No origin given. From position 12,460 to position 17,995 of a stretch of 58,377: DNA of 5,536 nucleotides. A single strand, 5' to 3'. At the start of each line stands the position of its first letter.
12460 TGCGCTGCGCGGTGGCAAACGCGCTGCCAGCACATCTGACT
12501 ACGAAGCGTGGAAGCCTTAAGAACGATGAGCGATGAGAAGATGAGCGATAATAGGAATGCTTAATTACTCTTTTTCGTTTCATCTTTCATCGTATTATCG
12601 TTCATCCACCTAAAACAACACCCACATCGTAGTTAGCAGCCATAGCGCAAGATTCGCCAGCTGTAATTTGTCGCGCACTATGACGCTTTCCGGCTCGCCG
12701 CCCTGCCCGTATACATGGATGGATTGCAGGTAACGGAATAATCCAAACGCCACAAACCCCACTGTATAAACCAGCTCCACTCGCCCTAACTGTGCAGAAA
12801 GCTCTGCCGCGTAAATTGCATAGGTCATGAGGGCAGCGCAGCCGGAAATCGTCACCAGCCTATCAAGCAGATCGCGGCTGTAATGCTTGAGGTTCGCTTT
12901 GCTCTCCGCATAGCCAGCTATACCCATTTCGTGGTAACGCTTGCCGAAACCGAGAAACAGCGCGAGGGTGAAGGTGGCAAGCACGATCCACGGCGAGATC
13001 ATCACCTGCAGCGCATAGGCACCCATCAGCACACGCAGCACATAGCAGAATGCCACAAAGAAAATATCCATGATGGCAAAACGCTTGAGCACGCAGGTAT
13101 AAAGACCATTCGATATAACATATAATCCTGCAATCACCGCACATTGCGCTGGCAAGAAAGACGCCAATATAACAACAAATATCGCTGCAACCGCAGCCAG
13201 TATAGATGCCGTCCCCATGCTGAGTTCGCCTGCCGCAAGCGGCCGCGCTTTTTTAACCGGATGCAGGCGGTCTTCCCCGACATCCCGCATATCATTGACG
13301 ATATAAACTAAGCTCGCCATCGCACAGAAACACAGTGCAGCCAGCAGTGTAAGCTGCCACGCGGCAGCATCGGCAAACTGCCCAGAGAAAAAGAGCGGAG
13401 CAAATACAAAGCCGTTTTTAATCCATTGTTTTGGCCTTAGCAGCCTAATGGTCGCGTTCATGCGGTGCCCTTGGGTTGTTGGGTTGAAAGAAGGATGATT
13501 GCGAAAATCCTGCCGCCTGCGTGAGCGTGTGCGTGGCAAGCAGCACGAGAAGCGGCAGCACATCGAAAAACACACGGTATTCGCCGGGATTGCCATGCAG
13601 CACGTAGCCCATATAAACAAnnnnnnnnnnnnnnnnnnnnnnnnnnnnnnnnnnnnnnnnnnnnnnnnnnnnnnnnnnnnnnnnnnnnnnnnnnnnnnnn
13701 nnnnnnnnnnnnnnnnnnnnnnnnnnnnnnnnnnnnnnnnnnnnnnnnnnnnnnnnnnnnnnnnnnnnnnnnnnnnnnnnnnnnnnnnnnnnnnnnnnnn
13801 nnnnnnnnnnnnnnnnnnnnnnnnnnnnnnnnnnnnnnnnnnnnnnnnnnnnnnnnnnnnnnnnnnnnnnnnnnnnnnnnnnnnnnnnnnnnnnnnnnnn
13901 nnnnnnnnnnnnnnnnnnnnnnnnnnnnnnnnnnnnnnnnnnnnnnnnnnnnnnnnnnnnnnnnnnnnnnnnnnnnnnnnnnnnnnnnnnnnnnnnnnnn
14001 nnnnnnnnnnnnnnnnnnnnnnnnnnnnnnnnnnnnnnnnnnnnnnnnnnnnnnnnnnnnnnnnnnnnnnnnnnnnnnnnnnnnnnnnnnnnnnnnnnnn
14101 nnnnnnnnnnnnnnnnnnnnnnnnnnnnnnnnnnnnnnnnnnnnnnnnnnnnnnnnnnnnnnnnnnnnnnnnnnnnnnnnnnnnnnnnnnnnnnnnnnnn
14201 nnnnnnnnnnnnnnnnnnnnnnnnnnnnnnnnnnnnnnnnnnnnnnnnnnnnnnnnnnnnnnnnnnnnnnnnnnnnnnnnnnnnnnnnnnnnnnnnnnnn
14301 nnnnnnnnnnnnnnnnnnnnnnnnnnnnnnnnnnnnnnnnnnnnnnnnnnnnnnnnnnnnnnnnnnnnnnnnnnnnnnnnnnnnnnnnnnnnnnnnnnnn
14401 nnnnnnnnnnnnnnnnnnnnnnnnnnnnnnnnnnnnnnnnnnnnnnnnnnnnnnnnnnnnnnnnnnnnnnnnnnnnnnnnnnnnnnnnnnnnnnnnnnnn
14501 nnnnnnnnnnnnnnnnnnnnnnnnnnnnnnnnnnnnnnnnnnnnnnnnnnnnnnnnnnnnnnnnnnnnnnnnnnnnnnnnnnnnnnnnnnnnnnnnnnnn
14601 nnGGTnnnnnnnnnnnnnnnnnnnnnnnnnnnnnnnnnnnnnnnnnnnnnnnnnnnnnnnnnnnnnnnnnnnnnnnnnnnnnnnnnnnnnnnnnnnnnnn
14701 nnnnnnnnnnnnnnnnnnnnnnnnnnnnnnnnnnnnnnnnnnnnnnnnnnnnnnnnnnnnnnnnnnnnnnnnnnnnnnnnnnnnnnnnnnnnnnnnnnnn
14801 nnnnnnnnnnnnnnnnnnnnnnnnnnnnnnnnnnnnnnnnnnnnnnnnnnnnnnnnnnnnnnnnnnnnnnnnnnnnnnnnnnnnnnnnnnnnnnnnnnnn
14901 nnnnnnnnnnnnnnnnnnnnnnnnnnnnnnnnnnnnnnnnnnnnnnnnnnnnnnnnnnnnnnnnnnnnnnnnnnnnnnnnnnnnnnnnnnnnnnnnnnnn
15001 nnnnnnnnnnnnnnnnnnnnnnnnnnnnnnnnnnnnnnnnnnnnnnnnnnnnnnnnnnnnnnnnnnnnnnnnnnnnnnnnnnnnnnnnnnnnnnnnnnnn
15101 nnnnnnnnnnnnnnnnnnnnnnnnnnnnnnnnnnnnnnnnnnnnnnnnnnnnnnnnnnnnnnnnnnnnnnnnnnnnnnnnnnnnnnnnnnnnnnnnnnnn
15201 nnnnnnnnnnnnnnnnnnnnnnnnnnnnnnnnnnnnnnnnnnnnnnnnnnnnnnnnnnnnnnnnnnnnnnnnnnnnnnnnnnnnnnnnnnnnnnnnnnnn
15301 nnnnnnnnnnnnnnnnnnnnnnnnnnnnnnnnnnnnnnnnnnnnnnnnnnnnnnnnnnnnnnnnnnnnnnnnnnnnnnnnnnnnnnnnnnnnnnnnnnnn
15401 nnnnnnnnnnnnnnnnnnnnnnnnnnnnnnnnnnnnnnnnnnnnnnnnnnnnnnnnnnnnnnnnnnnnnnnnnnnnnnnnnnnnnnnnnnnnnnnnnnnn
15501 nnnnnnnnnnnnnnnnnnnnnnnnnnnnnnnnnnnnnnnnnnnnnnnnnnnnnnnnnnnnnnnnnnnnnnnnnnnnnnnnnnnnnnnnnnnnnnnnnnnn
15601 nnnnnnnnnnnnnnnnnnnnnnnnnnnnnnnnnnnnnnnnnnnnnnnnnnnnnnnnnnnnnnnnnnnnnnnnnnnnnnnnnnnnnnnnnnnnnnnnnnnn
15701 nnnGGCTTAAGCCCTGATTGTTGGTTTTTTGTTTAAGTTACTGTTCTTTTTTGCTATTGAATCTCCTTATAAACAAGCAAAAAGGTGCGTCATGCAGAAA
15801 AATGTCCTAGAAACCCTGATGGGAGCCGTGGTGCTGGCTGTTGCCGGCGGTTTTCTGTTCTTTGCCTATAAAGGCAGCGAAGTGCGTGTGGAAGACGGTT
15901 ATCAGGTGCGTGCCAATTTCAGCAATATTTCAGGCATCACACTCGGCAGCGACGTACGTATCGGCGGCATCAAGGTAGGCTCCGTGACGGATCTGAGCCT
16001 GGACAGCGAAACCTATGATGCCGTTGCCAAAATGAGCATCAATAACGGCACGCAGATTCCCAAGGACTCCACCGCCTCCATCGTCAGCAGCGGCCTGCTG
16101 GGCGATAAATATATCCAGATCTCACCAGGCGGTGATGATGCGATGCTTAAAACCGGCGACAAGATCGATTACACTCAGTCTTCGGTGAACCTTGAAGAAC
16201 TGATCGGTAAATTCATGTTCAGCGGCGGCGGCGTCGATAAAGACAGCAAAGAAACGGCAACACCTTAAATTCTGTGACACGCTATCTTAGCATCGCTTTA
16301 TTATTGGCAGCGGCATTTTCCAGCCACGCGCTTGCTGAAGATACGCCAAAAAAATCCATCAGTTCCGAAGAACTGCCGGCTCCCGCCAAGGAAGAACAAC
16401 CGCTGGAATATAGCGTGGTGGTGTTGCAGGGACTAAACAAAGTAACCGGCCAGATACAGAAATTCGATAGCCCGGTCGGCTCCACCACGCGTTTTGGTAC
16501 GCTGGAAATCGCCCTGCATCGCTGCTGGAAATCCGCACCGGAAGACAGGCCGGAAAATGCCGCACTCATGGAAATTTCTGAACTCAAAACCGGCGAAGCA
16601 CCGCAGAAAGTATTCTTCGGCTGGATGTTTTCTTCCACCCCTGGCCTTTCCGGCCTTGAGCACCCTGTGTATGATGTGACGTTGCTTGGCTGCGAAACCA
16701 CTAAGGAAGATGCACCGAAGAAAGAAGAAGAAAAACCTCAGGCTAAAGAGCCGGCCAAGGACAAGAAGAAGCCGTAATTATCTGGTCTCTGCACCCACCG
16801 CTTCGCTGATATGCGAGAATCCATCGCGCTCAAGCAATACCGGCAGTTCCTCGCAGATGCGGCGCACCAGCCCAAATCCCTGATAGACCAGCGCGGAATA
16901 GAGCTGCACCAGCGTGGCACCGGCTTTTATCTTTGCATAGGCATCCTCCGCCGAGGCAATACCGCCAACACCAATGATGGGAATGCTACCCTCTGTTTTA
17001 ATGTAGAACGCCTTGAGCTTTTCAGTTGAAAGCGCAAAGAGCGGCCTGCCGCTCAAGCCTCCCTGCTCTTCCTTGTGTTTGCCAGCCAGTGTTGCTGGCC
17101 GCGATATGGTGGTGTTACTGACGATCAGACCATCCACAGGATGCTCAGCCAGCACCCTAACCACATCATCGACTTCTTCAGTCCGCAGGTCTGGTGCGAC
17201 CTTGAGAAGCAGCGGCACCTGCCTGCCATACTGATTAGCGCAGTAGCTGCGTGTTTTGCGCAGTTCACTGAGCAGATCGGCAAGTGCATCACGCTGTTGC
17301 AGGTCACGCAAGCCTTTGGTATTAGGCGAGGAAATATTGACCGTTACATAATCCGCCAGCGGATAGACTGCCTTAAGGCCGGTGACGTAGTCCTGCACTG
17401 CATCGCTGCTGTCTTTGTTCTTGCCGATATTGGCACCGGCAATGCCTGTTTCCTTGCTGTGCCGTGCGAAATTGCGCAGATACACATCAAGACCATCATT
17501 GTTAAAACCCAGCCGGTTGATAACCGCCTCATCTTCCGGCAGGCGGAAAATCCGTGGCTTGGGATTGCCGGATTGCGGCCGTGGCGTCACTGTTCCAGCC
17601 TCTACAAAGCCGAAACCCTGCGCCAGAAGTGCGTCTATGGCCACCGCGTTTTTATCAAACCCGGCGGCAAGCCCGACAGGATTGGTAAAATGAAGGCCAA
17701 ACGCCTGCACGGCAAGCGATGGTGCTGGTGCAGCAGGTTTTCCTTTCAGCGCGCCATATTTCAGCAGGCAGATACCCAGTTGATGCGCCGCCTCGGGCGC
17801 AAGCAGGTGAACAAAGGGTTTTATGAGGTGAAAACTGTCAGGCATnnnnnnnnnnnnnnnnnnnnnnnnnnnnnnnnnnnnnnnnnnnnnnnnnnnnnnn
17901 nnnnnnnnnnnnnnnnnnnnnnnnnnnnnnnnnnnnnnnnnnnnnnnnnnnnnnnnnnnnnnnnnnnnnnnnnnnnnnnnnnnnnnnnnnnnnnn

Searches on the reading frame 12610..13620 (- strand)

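Call 33: search_protein_families(library=pfam, proteins=[window:12610-13620:-], max_evalue=0.001)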
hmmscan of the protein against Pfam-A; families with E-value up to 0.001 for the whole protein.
window:12610-13620:- (336 aa): 1 family
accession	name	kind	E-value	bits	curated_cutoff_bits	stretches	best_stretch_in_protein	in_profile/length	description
PF01040.23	UbiA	-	3.1e-26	92.6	34.2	1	85-301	16-232/250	UbiA prenyltransferase family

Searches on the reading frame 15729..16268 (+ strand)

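Call 33: search_protein_families(library=pfam, proteins=[window:15729-16268:+], max_evalue=0.001)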
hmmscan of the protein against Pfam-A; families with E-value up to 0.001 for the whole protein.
window:15729-16268:+ (179 aa): 1 family
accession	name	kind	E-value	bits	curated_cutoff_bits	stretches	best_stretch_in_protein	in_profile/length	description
PF02470.25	MlaD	-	7.3e-23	81.1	25.1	1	56-134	1-81/81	MlaD protein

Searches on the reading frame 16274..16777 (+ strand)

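Call 33: search_protein_families(library=pfam, proteins=[window:16274-16777:+], max_evalue=0.001)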
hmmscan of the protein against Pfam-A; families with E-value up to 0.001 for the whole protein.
window:16274-16777:+ (167 aa): 1 family
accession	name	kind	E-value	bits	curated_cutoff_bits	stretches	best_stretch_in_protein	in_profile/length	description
PF09923.14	DUF2155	-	6.5e-26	90.7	27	1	50-140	2-89/89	Uncharacterized protein conserved in bacteria (DUF2155)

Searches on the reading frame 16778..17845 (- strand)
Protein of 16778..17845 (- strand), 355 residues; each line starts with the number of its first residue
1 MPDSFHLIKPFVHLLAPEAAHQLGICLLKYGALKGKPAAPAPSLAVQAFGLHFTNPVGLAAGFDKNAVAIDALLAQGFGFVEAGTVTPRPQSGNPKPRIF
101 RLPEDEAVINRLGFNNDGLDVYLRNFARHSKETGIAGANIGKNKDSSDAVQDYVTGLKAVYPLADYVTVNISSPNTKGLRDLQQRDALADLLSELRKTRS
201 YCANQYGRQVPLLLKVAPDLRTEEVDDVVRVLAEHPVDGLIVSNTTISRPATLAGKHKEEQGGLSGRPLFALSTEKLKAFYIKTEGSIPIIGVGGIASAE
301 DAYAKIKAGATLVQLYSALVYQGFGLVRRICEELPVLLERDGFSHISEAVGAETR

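Call 33: search_protein_families(library=pfam, proteins=[window:16778-17845:-], max_evalue=0.001)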
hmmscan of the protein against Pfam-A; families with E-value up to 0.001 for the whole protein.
window:16778-17845:- (355 aa): 1 family
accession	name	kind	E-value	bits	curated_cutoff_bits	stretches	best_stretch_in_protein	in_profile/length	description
PF01180.27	DHO_dh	-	1.3e-86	290.9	27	1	44-337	2-290/291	Dihydroorotate dehydrogenase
